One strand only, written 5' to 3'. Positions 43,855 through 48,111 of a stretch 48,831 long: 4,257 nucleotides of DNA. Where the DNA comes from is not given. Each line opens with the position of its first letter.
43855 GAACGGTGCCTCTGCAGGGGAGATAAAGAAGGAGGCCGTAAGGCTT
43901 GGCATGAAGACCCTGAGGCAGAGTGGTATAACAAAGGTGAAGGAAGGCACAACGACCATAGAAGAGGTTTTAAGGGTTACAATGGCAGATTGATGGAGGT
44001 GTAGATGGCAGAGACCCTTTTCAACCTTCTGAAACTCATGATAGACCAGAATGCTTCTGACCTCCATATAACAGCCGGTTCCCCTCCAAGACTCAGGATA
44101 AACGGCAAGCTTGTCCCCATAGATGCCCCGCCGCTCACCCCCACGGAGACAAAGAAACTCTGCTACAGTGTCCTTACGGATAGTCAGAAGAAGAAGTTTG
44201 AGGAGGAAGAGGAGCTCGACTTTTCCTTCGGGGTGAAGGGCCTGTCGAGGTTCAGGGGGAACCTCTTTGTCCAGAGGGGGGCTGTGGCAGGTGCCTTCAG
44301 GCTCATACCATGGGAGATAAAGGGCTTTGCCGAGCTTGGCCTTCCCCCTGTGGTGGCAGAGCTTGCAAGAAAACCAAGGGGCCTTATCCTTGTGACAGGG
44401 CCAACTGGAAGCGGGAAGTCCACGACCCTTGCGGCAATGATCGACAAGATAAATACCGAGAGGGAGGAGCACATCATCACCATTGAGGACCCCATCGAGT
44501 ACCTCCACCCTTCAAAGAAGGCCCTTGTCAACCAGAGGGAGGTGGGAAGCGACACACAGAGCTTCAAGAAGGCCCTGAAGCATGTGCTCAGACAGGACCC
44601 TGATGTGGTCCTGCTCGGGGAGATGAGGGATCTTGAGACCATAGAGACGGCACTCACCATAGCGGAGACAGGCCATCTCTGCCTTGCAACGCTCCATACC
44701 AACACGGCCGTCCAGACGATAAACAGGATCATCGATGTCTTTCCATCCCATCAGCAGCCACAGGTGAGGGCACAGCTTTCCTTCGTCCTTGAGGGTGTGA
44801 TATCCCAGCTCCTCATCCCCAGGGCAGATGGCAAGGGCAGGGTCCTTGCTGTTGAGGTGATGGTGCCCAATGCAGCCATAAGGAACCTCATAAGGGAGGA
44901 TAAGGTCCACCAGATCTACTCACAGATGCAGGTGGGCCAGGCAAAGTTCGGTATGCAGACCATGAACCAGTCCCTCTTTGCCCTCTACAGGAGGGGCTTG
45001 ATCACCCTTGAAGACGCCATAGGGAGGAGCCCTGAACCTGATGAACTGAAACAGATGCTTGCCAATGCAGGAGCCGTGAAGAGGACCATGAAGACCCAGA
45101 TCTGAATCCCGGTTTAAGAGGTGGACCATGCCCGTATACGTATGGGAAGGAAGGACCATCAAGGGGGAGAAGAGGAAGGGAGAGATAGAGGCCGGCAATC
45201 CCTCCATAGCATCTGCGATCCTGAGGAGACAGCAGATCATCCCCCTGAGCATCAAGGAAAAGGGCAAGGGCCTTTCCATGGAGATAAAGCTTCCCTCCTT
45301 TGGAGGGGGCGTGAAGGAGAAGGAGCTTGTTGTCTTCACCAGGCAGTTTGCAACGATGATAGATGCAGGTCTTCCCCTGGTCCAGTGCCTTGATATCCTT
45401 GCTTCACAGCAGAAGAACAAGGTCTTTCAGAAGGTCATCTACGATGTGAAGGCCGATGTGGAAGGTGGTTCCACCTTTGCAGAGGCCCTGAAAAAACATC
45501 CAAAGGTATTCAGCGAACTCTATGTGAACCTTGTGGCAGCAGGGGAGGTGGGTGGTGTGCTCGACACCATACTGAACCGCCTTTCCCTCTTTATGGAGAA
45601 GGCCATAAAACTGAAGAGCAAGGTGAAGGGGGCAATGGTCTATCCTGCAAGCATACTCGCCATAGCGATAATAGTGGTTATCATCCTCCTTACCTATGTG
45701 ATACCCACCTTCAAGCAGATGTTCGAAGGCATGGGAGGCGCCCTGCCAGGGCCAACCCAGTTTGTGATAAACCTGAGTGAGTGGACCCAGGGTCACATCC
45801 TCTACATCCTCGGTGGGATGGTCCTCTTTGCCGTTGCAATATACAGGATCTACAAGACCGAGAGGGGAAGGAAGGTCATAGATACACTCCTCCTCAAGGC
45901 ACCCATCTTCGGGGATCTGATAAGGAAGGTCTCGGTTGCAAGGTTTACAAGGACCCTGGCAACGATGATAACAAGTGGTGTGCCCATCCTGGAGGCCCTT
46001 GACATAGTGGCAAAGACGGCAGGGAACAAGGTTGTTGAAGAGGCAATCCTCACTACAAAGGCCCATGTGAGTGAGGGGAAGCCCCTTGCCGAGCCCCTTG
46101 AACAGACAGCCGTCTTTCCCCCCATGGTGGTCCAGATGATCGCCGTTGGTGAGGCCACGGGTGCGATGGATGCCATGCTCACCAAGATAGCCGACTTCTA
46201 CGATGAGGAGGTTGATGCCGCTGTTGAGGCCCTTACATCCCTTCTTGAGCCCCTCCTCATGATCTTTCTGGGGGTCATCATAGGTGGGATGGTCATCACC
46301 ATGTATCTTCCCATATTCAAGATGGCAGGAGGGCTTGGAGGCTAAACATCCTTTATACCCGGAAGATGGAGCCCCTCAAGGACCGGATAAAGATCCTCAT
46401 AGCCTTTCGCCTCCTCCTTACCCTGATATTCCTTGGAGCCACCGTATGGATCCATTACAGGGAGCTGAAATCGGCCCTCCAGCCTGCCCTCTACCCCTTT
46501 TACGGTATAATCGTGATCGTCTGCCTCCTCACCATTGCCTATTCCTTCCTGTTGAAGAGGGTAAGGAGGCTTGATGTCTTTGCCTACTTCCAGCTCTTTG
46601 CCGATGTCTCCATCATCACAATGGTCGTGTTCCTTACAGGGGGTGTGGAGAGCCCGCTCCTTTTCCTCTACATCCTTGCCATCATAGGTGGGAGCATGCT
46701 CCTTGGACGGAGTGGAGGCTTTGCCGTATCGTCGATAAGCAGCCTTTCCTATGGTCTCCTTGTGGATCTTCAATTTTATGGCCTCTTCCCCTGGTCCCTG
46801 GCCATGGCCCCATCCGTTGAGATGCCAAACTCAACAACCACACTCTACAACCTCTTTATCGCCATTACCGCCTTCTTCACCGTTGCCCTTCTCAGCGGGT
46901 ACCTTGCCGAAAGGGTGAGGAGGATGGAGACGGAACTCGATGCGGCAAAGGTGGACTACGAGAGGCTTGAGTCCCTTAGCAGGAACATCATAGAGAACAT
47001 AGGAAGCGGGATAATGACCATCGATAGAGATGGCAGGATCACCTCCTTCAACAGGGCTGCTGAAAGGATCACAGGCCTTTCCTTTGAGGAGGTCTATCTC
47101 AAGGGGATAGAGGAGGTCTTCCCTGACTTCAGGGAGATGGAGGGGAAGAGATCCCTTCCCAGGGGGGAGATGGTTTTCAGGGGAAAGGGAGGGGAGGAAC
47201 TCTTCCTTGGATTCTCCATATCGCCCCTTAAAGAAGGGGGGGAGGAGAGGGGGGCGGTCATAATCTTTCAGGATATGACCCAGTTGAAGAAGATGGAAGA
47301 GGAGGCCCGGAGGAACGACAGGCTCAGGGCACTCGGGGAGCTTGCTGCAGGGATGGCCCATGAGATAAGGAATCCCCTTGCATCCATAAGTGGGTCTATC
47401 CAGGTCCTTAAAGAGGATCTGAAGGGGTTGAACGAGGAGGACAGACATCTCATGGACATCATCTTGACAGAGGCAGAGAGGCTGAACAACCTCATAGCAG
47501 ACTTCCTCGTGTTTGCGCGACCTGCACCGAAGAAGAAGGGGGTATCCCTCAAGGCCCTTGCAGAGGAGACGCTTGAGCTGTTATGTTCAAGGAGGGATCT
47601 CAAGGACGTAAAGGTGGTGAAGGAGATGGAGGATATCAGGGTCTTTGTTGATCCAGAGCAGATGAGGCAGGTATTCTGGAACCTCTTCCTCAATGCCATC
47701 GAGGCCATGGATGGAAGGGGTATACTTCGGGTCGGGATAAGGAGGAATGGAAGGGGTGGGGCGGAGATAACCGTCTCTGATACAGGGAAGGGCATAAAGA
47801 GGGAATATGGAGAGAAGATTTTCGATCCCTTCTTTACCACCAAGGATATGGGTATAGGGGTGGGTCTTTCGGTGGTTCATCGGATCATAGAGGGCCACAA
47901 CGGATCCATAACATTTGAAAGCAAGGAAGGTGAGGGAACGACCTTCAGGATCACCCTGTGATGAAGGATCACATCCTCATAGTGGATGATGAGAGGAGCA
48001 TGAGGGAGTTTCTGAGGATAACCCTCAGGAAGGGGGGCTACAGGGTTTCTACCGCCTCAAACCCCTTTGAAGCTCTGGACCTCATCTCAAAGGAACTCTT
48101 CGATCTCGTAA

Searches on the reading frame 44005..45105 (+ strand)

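Call 95: search_protein_families(library=pfam, proteins=[window:44005-45105:+], max_evalue=0.00001)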
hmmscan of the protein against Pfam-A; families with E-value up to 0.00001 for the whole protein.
window:44005-45105:+ (366 aa): 2 families
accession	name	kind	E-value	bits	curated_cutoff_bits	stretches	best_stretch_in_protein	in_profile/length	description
PF00437.27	T2SSE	-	9.5e-49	166.4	24.9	1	12-286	19-288/370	Type II/IV secretion system protein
PF13401.12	AAA_22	-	8.5e-06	26.5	27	0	123-206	3-92/130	AAA domain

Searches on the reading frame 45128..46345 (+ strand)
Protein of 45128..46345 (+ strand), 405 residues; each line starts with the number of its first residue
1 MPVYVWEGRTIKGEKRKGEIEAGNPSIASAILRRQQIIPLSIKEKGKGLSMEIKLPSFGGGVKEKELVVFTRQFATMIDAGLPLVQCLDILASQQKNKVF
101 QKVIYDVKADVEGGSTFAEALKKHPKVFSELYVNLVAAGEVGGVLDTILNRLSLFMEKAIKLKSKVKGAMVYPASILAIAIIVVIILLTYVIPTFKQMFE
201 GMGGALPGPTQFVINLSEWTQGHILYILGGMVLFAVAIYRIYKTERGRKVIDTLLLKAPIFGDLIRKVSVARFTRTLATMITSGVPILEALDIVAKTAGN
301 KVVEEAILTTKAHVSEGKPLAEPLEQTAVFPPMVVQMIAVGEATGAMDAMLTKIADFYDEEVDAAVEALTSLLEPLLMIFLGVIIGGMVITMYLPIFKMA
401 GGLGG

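Call 95: search_protein_families(library=pfam, proteins=[window:45128-46345:+], max_evalue=0.00001)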
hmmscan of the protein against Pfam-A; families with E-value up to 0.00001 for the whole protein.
window:45128-46345:+ (405 aa): 1 family
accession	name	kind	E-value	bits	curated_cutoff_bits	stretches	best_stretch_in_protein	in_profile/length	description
PF00482.28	T2SSF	-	1.8e-70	235.2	25.2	2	70-193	1-125/125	Type II secretion system (T2SS), protein F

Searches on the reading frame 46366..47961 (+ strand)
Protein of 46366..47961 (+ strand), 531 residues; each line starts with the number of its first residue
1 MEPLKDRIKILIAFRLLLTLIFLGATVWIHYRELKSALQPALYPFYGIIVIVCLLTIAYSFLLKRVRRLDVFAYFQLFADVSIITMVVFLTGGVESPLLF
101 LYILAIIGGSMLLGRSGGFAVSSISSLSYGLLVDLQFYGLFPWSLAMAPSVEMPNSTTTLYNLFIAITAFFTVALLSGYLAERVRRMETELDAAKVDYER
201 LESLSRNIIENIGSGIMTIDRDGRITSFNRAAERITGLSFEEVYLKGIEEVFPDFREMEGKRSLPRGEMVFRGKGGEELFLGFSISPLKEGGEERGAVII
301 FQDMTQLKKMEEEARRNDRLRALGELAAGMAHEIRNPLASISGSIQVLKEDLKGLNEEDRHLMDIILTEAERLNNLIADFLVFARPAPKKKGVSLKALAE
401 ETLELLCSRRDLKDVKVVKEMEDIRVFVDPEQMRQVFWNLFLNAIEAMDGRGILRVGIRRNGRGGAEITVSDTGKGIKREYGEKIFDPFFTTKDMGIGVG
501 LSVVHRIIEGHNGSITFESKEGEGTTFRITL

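Call 95: search_protein_families(library=pfam, proteins=[window:46366-47961:+], max_evalue=0.00001)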
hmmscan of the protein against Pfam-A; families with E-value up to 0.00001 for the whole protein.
window:46366-47961:+ (531 aa): 7 families
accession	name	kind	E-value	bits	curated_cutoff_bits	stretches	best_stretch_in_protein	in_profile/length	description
PF02518.31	HATPase_c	-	9.4e-25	87.7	26.4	1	429-531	2-107/111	Histidine kinase-, DNA gyrase B-, and HSP90-like ATPase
PF25323.1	6TM_PilS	-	5.8e-19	68.9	27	1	4-189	7-187/189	PilS-like transmembrane domain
PF00512.31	HisKA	-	2e-18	66.6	26.9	1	323-385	2-62/66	His Kinase A (phospho-acceptor) domain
PF13426.13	PAS_9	-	1.9e-10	41.4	27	1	215-306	3-103/103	PAS domain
PF00989.32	PAS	-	1.4e-09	38.4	22.6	1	206-303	4-112/113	PAS fold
PF08448.16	PAS_4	-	1.2e-08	35.6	23.1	1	210-308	2-109/110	PAS fold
PF13188.13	PAS_8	-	1.7e-08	34.5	21.8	1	206-256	4-54/65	PAS domain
